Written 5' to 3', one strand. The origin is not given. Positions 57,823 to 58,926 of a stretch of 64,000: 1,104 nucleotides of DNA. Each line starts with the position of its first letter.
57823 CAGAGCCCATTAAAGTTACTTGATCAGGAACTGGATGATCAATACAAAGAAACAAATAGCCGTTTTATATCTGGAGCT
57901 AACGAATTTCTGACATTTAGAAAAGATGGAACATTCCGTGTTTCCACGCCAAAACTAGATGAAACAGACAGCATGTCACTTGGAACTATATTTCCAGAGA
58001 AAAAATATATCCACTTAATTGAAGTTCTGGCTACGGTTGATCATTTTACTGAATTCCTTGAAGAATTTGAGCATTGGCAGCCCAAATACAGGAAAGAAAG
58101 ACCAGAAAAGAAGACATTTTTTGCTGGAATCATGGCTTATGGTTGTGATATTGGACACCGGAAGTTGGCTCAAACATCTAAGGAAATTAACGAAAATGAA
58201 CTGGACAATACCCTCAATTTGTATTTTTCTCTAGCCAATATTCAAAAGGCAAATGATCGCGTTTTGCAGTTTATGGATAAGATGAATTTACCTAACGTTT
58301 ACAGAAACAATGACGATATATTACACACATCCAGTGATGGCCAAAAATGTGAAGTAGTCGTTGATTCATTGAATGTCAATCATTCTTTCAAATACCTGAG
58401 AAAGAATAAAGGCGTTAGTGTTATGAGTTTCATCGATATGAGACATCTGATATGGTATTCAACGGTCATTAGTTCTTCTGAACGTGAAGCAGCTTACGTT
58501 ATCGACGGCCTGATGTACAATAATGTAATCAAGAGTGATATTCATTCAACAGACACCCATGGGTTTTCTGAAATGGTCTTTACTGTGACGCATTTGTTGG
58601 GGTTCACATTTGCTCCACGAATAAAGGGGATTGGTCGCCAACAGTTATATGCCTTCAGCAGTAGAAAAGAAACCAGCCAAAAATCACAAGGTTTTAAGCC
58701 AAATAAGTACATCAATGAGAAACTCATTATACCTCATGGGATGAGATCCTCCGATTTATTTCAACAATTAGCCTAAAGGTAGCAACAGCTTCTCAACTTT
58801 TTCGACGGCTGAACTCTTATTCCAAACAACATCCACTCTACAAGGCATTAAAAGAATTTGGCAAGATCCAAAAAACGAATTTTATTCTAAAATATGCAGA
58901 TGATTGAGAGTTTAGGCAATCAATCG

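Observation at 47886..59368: Tn3-family-derived composite with perfect 36-bp terminal IRs, nested internal IR copies and decayed tnpA/tnpR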

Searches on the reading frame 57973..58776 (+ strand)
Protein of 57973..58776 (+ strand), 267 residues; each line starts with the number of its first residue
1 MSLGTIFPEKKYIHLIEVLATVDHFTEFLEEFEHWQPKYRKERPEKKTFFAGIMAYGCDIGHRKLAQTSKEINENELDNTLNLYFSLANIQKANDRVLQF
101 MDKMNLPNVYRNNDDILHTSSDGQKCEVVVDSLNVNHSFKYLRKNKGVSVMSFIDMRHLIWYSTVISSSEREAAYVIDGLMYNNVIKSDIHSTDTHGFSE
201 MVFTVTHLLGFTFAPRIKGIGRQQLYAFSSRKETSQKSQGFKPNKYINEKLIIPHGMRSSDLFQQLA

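Call 6: search_protein_families(library=pfam, proteins=[window:57973-58776:+], max_evalue=0.01)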
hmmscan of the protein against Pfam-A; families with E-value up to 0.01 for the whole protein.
window:57973-58776:+ (267 aa): 1 family
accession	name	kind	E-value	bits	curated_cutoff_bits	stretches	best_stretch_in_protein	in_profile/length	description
PF01526.23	DDE_Tnp_Tn3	-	6.9e-61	206.6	24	1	17-254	1-234/389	Tn3 transposase DDE domain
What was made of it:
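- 57826..59279 (+): tnpA remnant: C-terminal 47% of a Tn3-family transposase, with one frameshift and three in-frame stops. DDE_Tnp_Tn3 (call 6).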

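Call 16: find_homologous_proteins(query=window:57973-58776:+)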
Query window:57973-58776:+ (267 aa): 769 proteins with E <= 0.001 among 898 candidates; the best 120 are listed.
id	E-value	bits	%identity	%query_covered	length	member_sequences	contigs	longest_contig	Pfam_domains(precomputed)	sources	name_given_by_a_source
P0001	5.6e-177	604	100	100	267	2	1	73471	PF01526.24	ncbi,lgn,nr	ncbi:MAG: Tn3 family transposase [Alphaproteobacteria bacterium]|nr:Tn3 family transposase [Alphapro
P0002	1.5e-117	410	70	96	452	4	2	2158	PF01526.24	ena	-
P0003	4.1e-115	402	77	85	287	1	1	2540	PF01526.24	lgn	-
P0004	9.1e-115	401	69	94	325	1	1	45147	PF01526.24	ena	-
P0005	7.3e-114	398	73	90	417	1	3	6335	PF01526.24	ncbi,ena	-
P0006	1.9e-113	396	68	94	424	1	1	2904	PF01526.24,PF13700.12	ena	-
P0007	3.2e-113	396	69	94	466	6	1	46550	PF01526.24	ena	-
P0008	1.3e-110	387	68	94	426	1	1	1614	PF01526.24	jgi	jgi:TnpA family transposase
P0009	3.3e-108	379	67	93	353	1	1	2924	PF01526.24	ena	-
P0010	8.7e-108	378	65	96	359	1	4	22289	PF01526.24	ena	-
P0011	5.0e-105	369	69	88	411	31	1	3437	PF01526.24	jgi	-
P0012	2.0e-104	367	68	88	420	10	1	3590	PF01526.24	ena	-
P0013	2.9e-101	356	64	94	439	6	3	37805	PF01526.24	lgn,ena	-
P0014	5.4e-100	352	66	88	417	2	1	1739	PF01526.24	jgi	jgi:TnpA family transposase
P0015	1.3e-99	351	73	80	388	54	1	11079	PF01526.24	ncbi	-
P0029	3.6e-93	330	63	88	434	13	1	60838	PF01526.24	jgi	jgi:TnpA family transposase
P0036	8.0e-89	316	56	94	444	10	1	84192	PF01526.24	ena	-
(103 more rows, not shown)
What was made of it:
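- Tried and rejected: The top 120 database hits to the tnpA remnant were all 467 aa or shorter (call 16), which suggested a natural half-size transposase.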

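Call 19: find_encoding_contigs(protein=P0007, flank=8000, max_places=3)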
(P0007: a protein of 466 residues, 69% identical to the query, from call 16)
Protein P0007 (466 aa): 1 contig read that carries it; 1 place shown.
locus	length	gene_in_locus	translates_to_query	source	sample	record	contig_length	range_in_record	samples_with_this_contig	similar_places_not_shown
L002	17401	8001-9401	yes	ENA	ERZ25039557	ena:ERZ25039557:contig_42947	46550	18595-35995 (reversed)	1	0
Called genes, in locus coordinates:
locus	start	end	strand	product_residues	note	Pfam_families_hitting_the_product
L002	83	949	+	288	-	-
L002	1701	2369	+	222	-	-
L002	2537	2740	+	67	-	-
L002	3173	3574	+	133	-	-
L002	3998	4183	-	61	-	-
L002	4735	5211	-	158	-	-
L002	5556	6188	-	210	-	PF00239:Resolvase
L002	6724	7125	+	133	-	-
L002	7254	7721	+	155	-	-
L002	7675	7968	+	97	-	-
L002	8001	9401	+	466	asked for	PF01526:DDE_Tnp_Tn3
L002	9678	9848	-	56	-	-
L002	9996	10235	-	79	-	-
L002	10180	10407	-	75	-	PF00076:RRM_1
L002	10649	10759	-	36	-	-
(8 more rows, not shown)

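Call 20: find_encoding_contigs(protein=P0036, flank=8000, max_places=3)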
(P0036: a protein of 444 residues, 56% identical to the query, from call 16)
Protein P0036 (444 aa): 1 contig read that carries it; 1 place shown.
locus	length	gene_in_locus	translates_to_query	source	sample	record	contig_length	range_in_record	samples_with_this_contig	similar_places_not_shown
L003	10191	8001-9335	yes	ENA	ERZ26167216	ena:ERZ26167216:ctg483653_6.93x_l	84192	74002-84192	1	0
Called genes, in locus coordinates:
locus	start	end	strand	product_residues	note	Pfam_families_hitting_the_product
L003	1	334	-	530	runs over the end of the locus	PF00496:SBP_bac_5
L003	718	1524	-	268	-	-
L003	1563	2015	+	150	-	-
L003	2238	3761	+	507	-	PF13551:HTH_29 (weak), PF02954:HTH_8 (faint), PF13565:HTH_32 (faint), PF13384:HTH_23 (weak), PF13518:HTH_28 (weak), PF13551:HTH_29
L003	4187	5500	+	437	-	PF01946:Thi4 (weak), PF00890:FAD_binding_2 (weak), PF01266:DAO (weak), PF03486:HI0933_like (weak), PF07992:Pyr_redox_2 (weak), PF12831:FAD_oxidored (weak), PF13450:NAD_binding_8, PF01593:Amino_oxidase, +1 more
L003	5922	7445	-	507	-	PF13551:HTH_29 (weak), PF02954:HTH_8 (faint), PF13565:HTH_32 (faint), PF13384:HTH_23 (weak), PF13518:HTH_28 (weak), PF13551:HTH_29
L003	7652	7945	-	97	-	-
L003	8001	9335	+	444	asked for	PF01526:DDE_Tnp_Tn3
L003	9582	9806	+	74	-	PF00665:rve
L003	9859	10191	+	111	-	?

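Call 21: find_encoding_contigs(protein=P0029, flank=8000, max_places=3)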
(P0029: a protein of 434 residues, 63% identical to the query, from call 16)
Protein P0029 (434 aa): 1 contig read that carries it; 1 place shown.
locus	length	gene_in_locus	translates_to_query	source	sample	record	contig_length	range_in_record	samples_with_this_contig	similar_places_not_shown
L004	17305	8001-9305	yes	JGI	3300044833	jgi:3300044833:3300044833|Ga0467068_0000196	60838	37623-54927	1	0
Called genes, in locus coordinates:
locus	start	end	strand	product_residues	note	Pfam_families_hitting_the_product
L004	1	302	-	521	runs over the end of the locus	-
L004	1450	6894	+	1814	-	PF24883:NPHP3_N (weak), PF13401:AAA_22 (faint)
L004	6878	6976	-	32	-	-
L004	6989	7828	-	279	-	PF02371:Transposase_20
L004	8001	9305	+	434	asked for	PF01526:DDE_Tnp_Tn3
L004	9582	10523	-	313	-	PF14015:DUF4231 (faint), PF18181:SLATT_1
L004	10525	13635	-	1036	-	PF13374:TPR_10 (faint), PF00515:TPR_1 (faint), PF00931:NB-ARC, PF07719:TPR_2 (faint), PF24885:TPR_NPHP3 (faint), PF13424:TPR_12, PF17874:TPR_MalT (weak)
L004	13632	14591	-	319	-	-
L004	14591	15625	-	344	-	PF20030:bpMoxR (weak), PF00004:AAA (weak), PF07728:AAA_5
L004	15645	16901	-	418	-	PF13676:TIR_2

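Call 70: find_encoding_contigs(protein=P0001, flank=10000, max_places=6)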
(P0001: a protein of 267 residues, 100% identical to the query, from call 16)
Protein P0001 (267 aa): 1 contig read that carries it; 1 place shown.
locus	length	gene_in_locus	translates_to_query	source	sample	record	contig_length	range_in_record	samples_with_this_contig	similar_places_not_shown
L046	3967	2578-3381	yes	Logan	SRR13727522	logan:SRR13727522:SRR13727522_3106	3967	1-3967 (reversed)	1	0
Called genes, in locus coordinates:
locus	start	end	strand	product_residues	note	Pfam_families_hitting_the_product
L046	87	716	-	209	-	PF00106:adh_short, PF13561:adh_short_C2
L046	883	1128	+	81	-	-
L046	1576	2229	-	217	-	-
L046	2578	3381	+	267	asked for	PF01526:DDE_Tnp_Tn3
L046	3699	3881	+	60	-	-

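Call 90: find_encoding_contigs(protein=P0015, flank=6000, max_places=4)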
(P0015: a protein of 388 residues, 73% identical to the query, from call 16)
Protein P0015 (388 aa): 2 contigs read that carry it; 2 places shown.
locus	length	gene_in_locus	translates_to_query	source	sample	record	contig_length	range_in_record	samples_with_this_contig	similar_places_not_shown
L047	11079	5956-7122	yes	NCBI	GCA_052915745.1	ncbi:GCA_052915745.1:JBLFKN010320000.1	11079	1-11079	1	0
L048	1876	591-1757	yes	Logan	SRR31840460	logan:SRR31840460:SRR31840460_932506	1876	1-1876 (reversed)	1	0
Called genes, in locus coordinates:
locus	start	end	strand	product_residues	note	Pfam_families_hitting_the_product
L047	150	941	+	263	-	-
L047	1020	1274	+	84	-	-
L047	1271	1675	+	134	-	-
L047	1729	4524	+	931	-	PF13091:PLDc_2, PF04851:ResIII (weak), PF00176:SNF2-rel_dom, PF00271:Helicase_C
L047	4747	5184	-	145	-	PF18291:HU-HIG, PF00216:Bac_DNA_binding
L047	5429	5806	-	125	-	PF13384:HTH_23, PF13518:HTH_28 (weak), PF13551:HTH_29, PF13565:HTH_32 (weak)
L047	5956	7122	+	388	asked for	PF01526:DDE_Tnp_Tn3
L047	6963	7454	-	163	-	-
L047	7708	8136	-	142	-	-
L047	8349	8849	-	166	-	PF04073:tRNA_edit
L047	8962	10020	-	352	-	PF13676:TIR_2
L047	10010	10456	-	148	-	PF02311:AraC_binding (weak), PF07883:Cupin_2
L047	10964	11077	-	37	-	?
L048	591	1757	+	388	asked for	PF01526:DDE_Tnp_Tn3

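Call 91: find_encoding_contigs(protein=P0005, flank=6000, max_places=3)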
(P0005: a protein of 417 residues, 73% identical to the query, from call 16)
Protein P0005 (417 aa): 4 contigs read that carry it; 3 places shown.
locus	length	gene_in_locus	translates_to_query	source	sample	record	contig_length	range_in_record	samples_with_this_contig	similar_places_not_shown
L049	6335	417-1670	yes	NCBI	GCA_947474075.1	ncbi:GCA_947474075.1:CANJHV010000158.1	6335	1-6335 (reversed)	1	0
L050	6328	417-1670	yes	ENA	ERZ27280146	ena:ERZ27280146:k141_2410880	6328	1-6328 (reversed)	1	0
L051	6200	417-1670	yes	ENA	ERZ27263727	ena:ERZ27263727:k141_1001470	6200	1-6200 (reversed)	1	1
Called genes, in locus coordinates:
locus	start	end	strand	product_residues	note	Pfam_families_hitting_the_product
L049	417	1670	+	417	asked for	PF01526:DDE_Tnp_Tn3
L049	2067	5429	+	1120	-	-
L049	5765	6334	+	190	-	?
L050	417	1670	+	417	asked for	PF01526:DDE_Tnp_Tn3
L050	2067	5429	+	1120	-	-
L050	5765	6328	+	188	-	?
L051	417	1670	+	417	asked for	PF01526:DDE_Tnp_Tn3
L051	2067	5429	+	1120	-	-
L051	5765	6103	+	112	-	-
